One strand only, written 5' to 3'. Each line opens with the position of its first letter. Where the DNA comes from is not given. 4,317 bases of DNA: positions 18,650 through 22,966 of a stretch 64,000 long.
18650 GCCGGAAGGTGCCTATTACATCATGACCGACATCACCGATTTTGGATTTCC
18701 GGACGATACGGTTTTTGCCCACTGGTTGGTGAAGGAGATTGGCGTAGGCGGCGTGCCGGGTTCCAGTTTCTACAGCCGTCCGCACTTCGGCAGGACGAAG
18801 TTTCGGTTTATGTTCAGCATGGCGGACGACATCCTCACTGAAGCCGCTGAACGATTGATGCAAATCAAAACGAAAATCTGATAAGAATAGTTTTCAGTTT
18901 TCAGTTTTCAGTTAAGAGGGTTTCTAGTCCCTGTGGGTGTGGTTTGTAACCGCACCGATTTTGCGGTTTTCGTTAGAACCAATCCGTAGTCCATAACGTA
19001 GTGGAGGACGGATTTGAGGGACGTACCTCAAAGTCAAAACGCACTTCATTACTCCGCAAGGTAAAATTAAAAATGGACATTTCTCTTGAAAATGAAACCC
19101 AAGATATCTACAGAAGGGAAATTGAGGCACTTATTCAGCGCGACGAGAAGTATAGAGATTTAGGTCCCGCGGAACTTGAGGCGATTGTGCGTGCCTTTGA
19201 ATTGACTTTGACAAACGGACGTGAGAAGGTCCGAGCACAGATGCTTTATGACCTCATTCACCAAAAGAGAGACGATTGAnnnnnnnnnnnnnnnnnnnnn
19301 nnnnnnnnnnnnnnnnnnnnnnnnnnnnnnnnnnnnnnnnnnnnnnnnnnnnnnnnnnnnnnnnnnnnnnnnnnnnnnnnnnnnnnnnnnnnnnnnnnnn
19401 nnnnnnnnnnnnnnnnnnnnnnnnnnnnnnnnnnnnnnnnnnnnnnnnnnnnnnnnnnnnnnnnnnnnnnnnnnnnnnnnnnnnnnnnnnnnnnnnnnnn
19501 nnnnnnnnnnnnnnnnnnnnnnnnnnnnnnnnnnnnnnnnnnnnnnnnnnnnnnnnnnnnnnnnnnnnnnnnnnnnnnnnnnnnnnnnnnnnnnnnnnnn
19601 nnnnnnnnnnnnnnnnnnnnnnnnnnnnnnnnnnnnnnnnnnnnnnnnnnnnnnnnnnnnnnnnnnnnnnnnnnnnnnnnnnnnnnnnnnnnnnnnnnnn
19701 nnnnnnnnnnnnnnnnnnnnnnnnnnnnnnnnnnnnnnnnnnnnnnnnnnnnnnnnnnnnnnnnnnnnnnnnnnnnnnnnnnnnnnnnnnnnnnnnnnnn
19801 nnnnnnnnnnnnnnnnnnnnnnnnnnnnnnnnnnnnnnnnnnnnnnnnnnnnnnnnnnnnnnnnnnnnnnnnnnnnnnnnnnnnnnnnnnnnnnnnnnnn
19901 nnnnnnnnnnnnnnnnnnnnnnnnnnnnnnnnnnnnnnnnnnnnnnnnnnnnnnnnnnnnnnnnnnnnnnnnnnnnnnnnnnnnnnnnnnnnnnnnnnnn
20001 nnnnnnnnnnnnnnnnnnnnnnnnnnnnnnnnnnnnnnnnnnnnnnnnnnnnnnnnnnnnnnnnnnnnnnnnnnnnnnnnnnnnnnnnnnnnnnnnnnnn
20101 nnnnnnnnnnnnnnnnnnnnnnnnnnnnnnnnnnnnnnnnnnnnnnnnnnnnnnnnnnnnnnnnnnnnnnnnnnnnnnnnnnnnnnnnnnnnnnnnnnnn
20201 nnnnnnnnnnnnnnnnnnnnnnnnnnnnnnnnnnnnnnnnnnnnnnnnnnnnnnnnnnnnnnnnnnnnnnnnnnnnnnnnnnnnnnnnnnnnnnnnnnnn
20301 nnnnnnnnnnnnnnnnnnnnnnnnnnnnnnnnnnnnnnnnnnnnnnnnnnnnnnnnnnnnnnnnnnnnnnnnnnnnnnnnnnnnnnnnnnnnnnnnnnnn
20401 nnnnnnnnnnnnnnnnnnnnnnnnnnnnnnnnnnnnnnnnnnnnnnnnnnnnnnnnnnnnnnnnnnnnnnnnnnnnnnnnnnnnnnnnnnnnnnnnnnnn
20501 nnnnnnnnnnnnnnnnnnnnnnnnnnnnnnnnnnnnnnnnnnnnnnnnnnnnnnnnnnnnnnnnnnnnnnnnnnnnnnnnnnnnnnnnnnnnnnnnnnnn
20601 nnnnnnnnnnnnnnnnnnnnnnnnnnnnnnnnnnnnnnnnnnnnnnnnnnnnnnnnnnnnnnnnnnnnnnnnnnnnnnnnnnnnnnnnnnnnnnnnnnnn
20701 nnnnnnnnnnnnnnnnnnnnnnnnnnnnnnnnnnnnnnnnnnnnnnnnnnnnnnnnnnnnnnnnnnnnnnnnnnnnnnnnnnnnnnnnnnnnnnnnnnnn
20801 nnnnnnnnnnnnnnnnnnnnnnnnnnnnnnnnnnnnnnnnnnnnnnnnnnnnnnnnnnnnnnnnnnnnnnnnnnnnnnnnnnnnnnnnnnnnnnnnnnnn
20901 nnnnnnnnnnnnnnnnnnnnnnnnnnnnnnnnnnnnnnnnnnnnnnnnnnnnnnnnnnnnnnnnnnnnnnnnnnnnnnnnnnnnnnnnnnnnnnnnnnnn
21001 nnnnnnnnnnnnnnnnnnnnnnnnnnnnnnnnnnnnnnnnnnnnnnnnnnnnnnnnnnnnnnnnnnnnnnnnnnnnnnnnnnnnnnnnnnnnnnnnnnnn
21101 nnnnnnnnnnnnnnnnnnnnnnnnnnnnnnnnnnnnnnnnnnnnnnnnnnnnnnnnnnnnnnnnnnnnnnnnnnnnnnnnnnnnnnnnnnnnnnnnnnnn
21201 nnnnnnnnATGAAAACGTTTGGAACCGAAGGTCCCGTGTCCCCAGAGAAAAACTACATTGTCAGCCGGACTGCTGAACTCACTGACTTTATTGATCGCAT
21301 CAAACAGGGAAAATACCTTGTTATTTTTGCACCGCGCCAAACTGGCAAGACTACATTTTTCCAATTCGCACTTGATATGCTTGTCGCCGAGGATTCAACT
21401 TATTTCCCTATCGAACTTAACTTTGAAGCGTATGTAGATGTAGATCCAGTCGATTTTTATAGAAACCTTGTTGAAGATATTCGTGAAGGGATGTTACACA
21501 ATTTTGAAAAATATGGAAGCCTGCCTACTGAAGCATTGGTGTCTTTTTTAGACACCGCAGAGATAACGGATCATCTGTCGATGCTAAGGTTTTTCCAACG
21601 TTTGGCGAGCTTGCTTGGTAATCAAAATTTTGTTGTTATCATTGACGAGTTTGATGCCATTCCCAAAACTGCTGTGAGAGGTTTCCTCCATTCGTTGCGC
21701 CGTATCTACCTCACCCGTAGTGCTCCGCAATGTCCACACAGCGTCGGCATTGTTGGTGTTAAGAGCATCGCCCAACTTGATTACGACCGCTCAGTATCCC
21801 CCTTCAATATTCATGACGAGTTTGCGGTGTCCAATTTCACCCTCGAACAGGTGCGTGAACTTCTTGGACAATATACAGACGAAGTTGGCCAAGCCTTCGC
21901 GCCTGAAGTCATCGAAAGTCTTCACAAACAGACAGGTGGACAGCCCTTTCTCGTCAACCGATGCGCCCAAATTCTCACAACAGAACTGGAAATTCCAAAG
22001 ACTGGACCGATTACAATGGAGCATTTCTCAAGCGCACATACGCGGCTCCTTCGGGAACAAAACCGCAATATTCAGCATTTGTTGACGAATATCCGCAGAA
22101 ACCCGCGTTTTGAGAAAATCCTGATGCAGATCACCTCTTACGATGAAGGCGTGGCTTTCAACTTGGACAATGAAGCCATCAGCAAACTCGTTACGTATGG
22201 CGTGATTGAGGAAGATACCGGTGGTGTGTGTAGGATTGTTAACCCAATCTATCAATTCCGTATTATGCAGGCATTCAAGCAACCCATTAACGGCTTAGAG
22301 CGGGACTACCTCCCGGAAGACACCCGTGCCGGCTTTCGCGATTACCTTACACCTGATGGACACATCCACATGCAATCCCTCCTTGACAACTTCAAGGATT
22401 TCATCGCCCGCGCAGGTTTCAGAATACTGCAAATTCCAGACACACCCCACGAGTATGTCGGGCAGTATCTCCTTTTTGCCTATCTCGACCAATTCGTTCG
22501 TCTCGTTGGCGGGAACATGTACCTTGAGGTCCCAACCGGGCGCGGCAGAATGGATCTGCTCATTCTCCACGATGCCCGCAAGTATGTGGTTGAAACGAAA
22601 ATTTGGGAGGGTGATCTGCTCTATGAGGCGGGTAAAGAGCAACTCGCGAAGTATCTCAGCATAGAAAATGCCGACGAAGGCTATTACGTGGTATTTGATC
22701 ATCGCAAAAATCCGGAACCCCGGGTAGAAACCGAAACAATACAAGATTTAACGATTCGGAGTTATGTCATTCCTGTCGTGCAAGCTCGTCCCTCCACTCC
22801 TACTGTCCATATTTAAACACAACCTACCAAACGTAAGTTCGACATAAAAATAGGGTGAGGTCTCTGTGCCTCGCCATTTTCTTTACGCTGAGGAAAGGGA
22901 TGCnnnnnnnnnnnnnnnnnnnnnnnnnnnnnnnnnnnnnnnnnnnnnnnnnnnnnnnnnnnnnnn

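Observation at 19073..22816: Rad50/SbcC-like zinc-hook ATPase without a nuclease partner, coupled to a 68-aa ORF and followed by an AAA-like/PD-(D/E)XK protein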

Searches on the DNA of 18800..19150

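Call 80: search_rna_families(source=window, start=18800, end=19150, threshold=evalue, max_evalue=1)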
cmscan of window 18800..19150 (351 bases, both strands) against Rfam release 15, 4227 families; matches with E-value up to 1: 1.
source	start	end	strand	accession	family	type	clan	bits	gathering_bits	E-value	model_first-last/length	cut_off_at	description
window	18855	18900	+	RF02066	STnc320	Gene; sRNA;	-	21.9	50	0.069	1-55/55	no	Salmonella enterica sRNA STnc320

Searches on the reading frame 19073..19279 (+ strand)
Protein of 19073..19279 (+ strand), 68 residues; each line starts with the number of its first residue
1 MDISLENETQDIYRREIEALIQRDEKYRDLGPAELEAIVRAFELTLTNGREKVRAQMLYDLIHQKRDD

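Call 5: search_protein_families(library=pfam, proteins=[window:19073-19279:+], max_evalue=1)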
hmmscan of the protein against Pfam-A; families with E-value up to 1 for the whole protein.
window:19073-19279:+ (68 aa): 0 families

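Call 6: search_protein_families(library=padloc, proteins=[window:19073-19279:+], max_evalue=1)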
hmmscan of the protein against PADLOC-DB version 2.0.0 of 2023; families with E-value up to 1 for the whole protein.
window:19073-19279:+ (68 aa): 0 families

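Call 8: search_protein_families(library=ncbifam, proteins=[window:19073-19279:+], max_evalue=1)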
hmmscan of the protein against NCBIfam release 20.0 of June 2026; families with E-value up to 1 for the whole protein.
window:19073-19279:+ (68 aa): 0 families

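Call 20: find_homologous_proteins(query=window:19073-19279:+, max_evalue=0.001)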
Query window:19073-19279:+ (68 aa): 182 proteins with E <= 0.001 among 183 candidates; the best 120 are listed.
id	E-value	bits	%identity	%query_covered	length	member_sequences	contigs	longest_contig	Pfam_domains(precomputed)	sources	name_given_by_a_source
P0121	5.1e-35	135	99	100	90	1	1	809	-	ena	-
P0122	1.9e-34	133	97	100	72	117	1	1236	-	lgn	-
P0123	4.6e-34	132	94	100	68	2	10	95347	-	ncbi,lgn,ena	-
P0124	3.3e-33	129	94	100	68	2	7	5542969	-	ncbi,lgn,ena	-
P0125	6.6e-33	128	94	100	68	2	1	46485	-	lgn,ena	-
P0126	8.0e-33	128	91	100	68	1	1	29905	-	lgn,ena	-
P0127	9.0e-33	128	93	100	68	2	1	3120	-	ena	-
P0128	1.2e-32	128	94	100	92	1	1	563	-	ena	-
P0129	1.3e-32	127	93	100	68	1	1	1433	-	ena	-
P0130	1.8e-32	127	93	100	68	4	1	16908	-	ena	-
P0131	2.6e-32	127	93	100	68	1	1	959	-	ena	-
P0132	4.9e-32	126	93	100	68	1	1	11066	-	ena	-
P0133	7.4e-32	125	91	100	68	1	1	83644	-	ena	-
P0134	7.5e-32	125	91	100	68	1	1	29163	-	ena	-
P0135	1.0e-31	125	93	100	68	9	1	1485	-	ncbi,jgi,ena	-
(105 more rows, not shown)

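Call 71: predict_structure(alignment_id=A6)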
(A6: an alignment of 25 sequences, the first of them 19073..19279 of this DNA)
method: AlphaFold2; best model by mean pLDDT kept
length: 68 residues; sequences in the alignment: 25
mean_pLDDT: 64.0   pTM: 0.40
mean pLDDT of the five models: 64.0, 62.0, 61.6, 61.5, 58.4
residues with pLDDT >= 90: 0; 70-90: 23; 50-70: 36; < 50: 9
segments of 3 or more residues with pLDDT < 50: 1-3, 64-68
pLDDT, mean of each block of 10 residues (from residue 1): 53 73 70 74 64 60 51
secondary structure, 60 per line:
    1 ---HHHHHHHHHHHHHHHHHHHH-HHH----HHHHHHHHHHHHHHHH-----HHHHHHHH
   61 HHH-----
elements in order: H4-23 H32-47 H53-63

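Call 75: fold_search(model_id=the predicted structure, library=pdb)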
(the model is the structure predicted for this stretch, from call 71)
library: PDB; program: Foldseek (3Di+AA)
matches with E <= 10: 3; with E <= 0.001: 0
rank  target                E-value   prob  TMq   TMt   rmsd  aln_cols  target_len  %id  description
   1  6exn_R                9.1e+00  0.11  0.47  0.44   3.2        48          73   19  Post-catalytic P complex spliceosome with 3' splice site docked (released 2018-01-17)
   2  7zwc_U                9.1e+00  0.06  0.35  0.29   3.6        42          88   28  Structure of SNAPc:TBP-TFIIA-TFIIB sub-complex bound to U5 snRNA promoter (released 2022-11-30)
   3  1ngk_A                9.7e+00  0.10  0.41  0.25   3.0        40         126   22  Crystallographic Structure of Mycobacterium tuberculosis Hemoglobin O (released 2003-05-20)

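Call 88: search_solved_structures(query=A4, max_evalue=10, show_alignments=2)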
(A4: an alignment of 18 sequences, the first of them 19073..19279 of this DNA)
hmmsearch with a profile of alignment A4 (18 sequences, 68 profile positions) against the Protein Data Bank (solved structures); distinct sequences matched with E-value up to 10: 16.
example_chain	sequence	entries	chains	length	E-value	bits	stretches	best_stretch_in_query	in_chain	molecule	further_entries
4wpx_A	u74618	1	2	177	0.0031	20.6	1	15-44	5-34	Cell division control protein 31-like protein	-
6v39_g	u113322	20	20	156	0.23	14.6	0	36-65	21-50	30S ribosomal protein S7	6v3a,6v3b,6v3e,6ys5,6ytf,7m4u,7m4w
1qwv_A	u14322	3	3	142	0.25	14.4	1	43-64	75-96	Pheromone-binding protein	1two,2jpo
1q0v_A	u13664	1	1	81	0.44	13.7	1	32-67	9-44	hydrophilic protein; has cysteine rich putative zinc finger essential for function; Vps27p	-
5kgq_A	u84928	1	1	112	0.49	13.5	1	29-62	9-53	Uncharacterized protein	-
1x0u_A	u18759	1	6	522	0.76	12.9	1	29-52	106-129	hypothetical methylmalonyl-CoA decarboxylase alpha subunit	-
3siu_B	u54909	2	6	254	0.99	12.5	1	28-63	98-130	U4/U6 small nuclear ribonucleoprotein Prp31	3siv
2doq_A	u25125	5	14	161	1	12.5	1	12-44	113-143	Cell division control protein 31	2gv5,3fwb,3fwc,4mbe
2ozb_B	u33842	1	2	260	1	12.5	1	28-63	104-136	U4/U6 small nuclear ribonucleoprotein Prp31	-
1xfr_A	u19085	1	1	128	1.1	12.4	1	40-64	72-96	Pheromone-binding protein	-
2p70_A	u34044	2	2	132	1.2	12.3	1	40-64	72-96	pheromone-binding protein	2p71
8f6r_A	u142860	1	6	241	1.2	12.3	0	30-55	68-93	De novo designed oligomeric protein C6-79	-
1dqe_A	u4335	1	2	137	1.2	12.2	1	40-64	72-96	PHEROMONE-BINDING PROTEIN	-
3u1h_A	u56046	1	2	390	1.3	12.1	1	31-54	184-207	3-isopropylmalate dehydrogenase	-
1gm0_A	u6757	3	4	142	1.4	12.1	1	40-64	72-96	PHEROMONE-BINDING PROTEIN | pheromone binding protein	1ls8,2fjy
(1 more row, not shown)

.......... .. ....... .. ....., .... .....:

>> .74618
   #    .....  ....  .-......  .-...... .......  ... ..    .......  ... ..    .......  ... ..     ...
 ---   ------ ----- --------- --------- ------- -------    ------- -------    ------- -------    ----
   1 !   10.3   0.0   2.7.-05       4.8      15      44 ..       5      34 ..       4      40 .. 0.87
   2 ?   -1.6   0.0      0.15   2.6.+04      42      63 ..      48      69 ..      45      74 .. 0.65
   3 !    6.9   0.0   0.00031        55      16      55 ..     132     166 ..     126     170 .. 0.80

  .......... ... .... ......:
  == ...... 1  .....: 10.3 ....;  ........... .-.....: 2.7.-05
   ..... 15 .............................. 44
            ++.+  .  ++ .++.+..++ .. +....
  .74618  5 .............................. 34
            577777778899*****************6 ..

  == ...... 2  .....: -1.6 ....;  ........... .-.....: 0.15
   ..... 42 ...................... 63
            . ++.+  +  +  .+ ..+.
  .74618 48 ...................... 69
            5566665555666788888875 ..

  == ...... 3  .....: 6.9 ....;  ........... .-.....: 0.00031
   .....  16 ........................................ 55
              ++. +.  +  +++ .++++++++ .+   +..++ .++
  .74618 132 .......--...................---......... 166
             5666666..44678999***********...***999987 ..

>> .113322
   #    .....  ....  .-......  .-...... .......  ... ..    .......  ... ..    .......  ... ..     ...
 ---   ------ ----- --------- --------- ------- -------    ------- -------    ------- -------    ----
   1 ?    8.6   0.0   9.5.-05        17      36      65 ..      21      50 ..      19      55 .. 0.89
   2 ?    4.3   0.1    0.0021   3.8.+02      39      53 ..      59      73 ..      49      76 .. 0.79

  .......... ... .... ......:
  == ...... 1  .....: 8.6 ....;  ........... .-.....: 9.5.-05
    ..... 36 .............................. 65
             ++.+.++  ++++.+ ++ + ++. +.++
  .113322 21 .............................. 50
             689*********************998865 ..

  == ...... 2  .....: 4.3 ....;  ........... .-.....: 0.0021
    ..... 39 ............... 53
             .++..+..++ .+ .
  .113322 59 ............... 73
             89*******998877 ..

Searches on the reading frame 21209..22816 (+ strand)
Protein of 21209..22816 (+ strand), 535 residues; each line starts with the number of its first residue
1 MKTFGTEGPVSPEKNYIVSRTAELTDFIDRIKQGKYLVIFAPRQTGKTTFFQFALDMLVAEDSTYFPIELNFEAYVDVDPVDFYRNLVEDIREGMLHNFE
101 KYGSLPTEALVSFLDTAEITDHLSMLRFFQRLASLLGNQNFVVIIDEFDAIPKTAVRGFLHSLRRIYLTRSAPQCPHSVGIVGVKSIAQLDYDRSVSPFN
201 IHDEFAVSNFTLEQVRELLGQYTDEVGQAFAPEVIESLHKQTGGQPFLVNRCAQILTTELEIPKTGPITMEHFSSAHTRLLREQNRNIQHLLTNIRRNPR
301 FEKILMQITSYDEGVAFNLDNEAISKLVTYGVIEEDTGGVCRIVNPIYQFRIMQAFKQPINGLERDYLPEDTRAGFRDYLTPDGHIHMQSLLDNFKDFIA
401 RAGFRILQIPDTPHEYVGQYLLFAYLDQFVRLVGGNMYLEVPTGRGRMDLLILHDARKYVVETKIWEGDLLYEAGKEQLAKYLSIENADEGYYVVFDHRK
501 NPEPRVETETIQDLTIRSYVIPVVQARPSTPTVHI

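Call 5: search_protein_families(library=pfam, proteins=[window:21209-22816:+], max_evalue=1)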
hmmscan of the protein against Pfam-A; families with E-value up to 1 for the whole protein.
window:21209-22816:+ (535 aa): 7 families
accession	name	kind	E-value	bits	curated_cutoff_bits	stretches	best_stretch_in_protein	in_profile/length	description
PF14516.12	AAA_35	-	2.2e-14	53.5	27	1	8-340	4-318/331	AAA-like domain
PF13401.12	AAA_22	-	5.2e-07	30.5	27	1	33-184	4-123/130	AAA domain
PF13173.12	AAA_14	-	0.001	19.5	27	1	35-71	3-40/129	AAA domain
PF08378.17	NERD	-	0.006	17.5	22.1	1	435-474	25-64/111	Nuclease-related domain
PF13366.12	PDDEXK_3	-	0.054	14.3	22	1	444-500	58-110/117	PD-(D/E)XK nuclease superfamily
PF08011.17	PDDEXK_9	-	0.055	13.9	25.5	1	437-470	22-60/105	PD-(D/E)XK nuclease superfamily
PF07032.16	DUF1322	-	0.15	13.1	25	0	280-319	9-48/73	Protein of unknown function (DUF1322)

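Call 6: search_protein_families(library=padloc, proteins=[window:21209-22816:+], max_evalue=1)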
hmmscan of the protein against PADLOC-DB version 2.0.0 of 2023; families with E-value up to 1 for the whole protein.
window:21209-22816:+ (535 aa): 3 families
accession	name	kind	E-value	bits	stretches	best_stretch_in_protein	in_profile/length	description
PDLC04789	PDC-S01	-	0.0011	16.1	1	26-56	9-39/375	-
PDLC04980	PDC-S26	-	0.0045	14.4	1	444-505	104-161/389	-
PDLC05036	PDC-S54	-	0.034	11.6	1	444-484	296-337/410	-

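Call 8: search_protein_families(library=ncbifam, proteins=[window:21209-22816:+], max_evalue=1)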
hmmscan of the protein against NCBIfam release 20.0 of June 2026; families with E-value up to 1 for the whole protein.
window:21209-22816:+ (535 aa): 3 families
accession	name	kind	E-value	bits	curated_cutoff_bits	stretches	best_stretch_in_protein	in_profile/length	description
TIGR02928.1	TIGR02928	subfamily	0.0084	15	181.3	1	127-223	115-213/366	orc1/cdc6 family replication initiation protein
NF053860.1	DS41_1_antiphage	equivalog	0.012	14.6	370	0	25-101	30-109/448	anti-phage protein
NF053861.1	DS8_antiphage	equivalog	0.12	10.1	790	1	20-118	356-453/994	anti-phage protein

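Call 68: find_related_loci(query=window:21209-22816:+, collection=genome_contigs, flank=4000)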
Query window:21209-22816:+ (535 aa) in genome_contigs; peptide patterns used: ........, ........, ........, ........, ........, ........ (x = any residue, [..] = any of these).
110 stretches matched a pattern; 94 encode a relative of the query (tblastn E <= 1e-3); the best 80 are kept; 80 distinct loci.
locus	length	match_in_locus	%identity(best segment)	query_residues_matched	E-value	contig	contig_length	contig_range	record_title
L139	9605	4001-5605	90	1-535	0e+0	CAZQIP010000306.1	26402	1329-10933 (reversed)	MAG TPA_asm: uncultured bacterium isolate SRP338948_co1_32 genome assembly, contig: k141_481274, whole genome shotgun se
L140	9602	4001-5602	89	1-534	0e+0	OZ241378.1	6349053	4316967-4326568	MAG: Candidatus Poribacteria bacterium isolate 8f0f5501-85a9-4e66-9deb-4e7c08d09c04 genome assembly, chromosome: 1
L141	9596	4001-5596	89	1-532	0e+0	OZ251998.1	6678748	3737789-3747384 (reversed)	MAG: Candidatus Poribacteria bacterium isolate 8f110123-501e-42ad-9d55-583bbc997c7d genome assembly, chromosome: 1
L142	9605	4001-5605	89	1-535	0e+0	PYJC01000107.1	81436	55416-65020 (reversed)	MAG: Candidatus Poribacteria bacterium isolate PCPOR1 Ga0206387_1107, whole genome shotgun sequence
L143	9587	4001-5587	88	1-529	0e+0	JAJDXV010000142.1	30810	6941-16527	MAG: Candidatus Poribacteria bacterium isolate jk18x27bins.53 k141_234341, whole genome shotgun sequence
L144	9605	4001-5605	87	1-535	0e+0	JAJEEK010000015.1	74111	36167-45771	MAG: Candidatus Poribacteria bacterium isolate p16x34bins.28 k141_93964, whole genome shotgun sequence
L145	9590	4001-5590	87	1-530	0e+0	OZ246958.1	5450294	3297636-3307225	MAG: Candidatus Poribacteria bacterium isolate eb1091dc-daf2-4aeb-812c-2eaa76c9e045 genome assembly, chromosome: 1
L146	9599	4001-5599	87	1-533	0e+0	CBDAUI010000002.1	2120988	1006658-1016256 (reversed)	MAG: Candidatus Poribacteria bacterium isolate ebb03bee-5bc3-4167-9627-03da9fd662bd genome assembly, contig: contig_2, w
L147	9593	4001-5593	87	1-531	0e+0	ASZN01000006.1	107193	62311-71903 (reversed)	Candidatus Poribacteria bacterium WGA-3G POR3G_contig_5.6_C, whole genome shotgun sequence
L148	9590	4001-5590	84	1-530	0e+0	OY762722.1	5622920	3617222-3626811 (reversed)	MAG: Candidatus Poribacteria bacterium isolate ed6806d3-dd7a-4409-98ee-5b7e1ebe3502 genome assembly, chromosome: 1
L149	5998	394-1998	80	1-535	0e+0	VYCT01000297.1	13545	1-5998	MAG: Candidatus Poribacteria bacterium isolate SB0675_bin_22 NODE_1994_length_13545_cov_10.216234, whole genome shotgun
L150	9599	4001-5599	71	1-529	0e+0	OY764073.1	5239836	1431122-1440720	MAG: Candidatus Poribacteria bacterium isolate c0dbee2e-4153-42cb-9392-5991059e4d04 genome assembly, chromosome: 1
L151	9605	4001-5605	90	1-535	0e+0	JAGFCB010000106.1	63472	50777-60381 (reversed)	MAG: Candidatus Poribacteria bacterium isolate SB0101 contig_11738, whole genome shotgun sequence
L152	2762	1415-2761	81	1-449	0e+0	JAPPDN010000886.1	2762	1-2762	MAG: Candidatus Poribacteria bacterium isolate IRC4_bin_27 NODE_13219_length_2762_cov_5.42741, whole genome shotgun sequ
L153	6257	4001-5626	67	1-532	0e+0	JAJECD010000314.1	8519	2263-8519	MAG: Candidatus Poribacteria bacterium isolate jk18x9bins.85 k141_174402, whole genome shotgun sequence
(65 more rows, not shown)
